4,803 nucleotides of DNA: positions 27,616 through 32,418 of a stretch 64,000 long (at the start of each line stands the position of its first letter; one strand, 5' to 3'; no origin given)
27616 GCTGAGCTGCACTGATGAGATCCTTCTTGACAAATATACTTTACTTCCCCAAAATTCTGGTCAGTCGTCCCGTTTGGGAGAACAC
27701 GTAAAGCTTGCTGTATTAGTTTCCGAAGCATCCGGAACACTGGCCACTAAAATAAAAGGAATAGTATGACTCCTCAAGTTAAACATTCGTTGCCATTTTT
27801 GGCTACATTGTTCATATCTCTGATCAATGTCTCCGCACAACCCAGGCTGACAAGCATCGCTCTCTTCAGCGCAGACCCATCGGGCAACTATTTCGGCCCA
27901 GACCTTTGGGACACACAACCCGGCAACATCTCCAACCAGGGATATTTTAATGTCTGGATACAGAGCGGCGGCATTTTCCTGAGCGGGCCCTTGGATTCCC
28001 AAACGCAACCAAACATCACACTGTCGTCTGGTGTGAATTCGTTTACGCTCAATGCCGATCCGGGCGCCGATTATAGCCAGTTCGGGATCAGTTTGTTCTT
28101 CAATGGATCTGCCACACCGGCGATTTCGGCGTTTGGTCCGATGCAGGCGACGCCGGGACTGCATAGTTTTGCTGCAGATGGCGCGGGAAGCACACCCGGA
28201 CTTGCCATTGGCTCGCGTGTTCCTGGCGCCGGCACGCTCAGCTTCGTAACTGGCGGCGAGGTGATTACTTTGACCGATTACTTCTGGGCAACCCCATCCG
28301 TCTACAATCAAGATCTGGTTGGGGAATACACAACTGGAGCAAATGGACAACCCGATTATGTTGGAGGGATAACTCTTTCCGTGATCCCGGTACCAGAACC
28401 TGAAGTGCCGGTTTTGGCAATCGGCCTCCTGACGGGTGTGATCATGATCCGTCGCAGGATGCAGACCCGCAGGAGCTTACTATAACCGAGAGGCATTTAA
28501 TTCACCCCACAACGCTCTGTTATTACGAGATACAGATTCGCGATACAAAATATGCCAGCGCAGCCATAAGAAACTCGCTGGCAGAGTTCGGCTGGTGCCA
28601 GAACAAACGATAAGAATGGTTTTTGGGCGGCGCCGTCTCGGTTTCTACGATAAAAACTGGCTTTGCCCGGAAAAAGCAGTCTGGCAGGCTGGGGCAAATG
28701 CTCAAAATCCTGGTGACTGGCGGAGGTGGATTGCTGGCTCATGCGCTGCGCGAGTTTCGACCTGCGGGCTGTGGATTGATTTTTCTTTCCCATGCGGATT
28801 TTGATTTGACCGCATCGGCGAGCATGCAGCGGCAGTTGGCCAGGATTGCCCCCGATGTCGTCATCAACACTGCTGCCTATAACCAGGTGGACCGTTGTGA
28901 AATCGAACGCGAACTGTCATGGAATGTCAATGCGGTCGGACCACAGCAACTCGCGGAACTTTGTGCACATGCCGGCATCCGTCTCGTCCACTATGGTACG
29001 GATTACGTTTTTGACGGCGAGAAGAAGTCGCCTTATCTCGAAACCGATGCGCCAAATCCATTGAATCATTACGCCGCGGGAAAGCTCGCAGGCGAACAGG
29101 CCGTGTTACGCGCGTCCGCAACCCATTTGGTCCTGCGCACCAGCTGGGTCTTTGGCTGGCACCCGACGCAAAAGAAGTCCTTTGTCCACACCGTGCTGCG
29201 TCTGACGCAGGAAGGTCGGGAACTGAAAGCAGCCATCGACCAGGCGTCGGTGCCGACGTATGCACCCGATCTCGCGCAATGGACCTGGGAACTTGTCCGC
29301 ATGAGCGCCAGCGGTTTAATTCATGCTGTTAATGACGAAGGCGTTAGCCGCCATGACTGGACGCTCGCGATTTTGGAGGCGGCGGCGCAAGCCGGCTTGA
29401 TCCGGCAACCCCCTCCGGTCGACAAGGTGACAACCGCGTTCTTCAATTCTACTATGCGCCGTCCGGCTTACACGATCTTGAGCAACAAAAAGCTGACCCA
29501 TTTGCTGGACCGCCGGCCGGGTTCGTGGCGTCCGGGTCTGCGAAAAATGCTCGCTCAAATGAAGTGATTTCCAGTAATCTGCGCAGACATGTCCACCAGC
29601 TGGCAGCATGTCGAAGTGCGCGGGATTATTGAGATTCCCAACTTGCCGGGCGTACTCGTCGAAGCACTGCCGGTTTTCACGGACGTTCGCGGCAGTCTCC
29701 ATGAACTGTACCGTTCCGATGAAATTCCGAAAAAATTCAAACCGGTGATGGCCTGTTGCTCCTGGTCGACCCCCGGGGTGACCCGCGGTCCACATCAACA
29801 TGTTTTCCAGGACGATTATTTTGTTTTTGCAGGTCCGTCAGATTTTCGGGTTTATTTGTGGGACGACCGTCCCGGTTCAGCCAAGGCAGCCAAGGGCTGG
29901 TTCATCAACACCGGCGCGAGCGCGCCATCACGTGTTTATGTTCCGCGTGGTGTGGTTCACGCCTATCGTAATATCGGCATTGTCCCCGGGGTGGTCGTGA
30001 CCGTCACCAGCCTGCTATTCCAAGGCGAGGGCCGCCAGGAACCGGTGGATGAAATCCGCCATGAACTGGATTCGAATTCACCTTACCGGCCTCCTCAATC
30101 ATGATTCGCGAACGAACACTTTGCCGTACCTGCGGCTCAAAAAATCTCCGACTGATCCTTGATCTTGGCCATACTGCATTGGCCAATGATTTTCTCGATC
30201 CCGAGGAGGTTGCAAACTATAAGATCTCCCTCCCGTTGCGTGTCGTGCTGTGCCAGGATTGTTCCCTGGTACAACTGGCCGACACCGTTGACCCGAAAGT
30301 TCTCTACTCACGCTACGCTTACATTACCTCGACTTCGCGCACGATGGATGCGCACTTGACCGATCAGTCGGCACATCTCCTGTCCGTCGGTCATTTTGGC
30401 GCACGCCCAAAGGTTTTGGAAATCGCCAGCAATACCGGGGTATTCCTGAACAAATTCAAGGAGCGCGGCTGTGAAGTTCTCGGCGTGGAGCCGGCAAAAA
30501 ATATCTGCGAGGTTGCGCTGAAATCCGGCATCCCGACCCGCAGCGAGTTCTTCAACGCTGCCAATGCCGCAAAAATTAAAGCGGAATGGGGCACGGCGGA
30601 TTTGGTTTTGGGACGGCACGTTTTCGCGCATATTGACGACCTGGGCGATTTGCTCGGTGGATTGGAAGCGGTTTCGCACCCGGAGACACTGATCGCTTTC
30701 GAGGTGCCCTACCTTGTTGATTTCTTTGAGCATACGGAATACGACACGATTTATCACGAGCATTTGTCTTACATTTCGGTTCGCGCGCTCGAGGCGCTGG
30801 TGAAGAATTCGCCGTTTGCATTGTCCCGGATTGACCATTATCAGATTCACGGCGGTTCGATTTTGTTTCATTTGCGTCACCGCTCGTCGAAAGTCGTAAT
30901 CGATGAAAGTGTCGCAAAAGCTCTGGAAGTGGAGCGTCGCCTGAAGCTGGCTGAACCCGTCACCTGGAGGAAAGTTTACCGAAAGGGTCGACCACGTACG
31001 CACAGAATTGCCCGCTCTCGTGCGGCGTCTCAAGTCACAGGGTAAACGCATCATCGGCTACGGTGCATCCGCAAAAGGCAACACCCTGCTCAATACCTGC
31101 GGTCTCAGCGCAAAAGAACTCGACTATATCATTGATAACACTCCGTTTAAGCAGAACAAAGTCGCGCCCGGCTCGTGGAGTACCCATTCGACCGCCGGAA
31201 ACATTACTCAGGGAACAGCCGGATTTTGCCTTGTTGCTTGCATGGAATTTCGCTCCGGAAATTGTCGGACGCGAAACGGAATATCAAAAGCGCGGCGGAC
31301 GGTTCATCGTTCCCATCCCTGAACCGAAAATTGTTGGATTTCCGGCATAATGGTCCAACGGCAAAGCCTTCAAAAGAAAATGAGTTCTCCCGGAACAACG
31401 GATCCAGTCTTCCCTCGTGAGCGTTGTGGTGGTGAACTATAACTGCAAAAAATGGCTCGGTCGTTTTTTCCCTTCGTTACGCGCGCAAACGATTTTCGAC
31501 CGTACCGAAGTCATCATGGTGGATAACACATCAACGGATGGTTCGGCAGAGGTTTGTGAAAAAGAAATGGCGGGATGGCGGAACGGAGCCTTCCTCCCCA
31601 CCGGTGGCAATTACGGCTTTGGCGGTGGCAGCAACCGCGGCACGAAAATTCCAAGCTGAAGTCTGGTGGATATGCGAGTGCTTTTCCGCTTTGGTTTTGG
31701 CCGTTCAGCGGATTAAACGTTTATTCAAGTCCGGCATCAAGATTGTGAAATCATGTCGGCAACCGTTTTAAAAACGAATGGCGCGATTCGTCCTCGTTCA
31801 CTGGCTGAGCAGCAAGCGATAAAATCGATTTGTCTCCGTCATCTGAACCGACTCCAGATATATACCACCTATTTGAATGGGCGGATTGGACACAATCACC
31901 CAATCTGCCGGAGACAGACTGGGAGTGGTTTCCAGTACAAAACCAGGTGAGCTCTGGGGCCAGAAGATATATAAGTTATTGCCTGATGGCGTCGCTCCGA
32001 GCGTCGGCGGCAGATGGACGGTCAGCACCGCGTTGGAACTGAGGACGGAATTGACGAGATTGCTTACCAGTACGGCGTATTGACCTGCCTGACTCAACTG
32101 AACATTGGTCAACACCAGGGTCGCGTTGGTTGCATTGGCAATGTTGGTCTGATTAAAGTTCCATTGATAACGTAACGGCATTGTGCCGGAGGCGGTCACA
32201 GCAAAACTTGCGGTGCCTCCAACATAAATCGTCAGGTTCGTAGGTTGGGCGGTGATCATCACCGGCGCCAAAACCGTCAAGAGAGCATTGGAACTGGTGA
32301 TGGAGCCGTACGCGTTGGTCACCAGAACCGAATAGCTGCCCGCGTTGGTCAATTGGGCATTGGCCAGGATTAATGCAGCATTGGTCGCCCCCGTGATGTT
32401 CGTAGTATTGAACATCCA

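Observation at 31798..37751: S53 sedolisin and the LamG-Ig repeat protein look like one ~1,980-aa secreted modular protein split by two indels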

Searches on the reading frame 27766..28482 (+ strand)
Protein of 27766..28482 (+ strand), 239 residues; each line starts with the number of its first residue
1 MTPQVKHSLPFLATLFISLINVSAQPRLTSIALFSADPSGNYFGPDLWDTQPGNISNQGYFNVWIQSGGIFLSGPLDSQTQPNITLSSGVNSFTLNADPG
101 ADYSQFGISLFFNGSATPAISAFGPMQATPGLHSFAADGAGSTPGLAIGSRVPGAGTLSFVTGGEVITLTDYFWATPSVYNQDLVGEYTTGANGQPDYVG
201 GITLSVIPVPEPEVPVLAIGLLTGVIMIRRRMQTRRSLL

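Call 48: search_protein_families(library=ncbifam, proteins=[window:27766-28482:+], max_evalue=0.01)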
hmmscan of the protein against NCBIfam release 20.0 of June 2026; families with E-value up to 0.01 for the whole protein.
window:27766-28482:+ (239 aa): 1 family
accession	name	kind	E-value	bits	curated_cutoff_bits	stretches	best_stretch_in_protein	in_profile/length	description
NF033947.0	PEP-cistern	hypoth_equivalog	0.0091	15.8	60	0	140-231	111-195/195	cistern family PEP-CTERM protein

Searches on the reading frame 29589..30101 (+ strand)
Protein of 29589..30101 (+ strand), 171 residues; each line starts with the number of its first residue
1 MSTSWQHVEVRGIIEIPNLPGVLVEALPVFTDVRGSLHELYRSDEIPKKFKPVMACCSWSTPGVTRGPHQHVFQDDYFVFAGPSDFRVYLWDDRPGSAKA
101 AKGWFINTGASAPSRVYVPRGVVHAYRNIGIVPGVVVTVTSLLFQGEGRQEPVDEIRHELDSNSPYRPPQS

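Call 21: find_encoding_contigs(protein=window:29589-30101:+, flank=3000, max_places=4)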
Protein window:29589-30101:+ (171 aa): no gene with exactly this product is on record in the collection.

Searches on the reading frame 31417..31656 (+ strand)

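Call 48: search_protein_families(library=ncbifam, proteins=[window:31417-31656:+], max_evalue=0.01)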
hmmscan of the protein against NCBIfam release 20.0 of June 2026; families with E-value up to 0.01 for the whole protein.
window:31417-31656:+ (80 aa): 7 families
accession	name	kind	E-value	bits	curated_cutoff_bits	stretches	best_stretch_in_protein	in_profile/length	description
NF007482.0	PRK10073.1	equivalog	3.9e-08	32.7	423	1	1-54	8-60/334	glycosyltransferase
NF038302.1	EPS_HpsE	equivalog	7.4e-06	25.1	300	1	1-57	3-61/307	hormogonium polysaccharide biosynthesis glycosyltransferase HpsE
NF041875.1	EPS_EpsD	equivalog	3.1e-05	23.5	370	1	1-50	1-51/325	exopolysaccharide biosynthesis glycosyltransferase EpsD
NF047683.1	TeichurnBiosyTuaG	equivalog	0.0011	18.7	400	1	2-48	9-54/252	teichuronic acid biosynthesis protein TuaG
TIGR04283.1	glyco_like_mftF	equivalog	0.0013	18.4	182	1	1-50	1-49/221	TIGR04283 family arsenosugar biosynthesis glycosyltransferase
NF053739.1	GlytfEpsEBac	equivalog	0.0014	17.7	450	1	2-48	4-49/265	glycosyltransferase EpsE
NF050050.1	ProtGlycPglI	equivalog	0.0032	16.9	500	1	1-49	4-51/306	GalNAc(5)-diNAcBac-PP-undecaprenol beta-1,3-glucosyltransferase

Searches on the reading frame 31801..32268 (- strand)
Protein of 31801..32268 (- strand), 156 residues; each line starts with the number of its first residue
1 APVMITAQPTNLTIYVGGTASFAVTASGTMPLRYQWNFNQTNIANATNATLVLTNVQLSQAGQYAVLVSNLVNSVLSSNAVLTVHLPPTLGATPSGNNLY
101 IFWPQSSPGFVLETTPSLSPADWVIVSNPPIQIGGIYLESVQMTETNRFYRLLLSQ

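Call 29: search_protein_families(library=ncbifam, proteins=[window:31801-32268:-], max_evalue=0.01)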
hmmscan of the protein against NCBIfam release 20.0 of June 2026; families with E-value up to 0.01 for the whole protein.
seq(156 aa): 0 families
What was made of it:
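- Tried and rejected: No model matched either the first 1,184 residues of the repaired protein or the C-terminal 156 residues (call 29), so the C-terminal domain stays unnamed.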
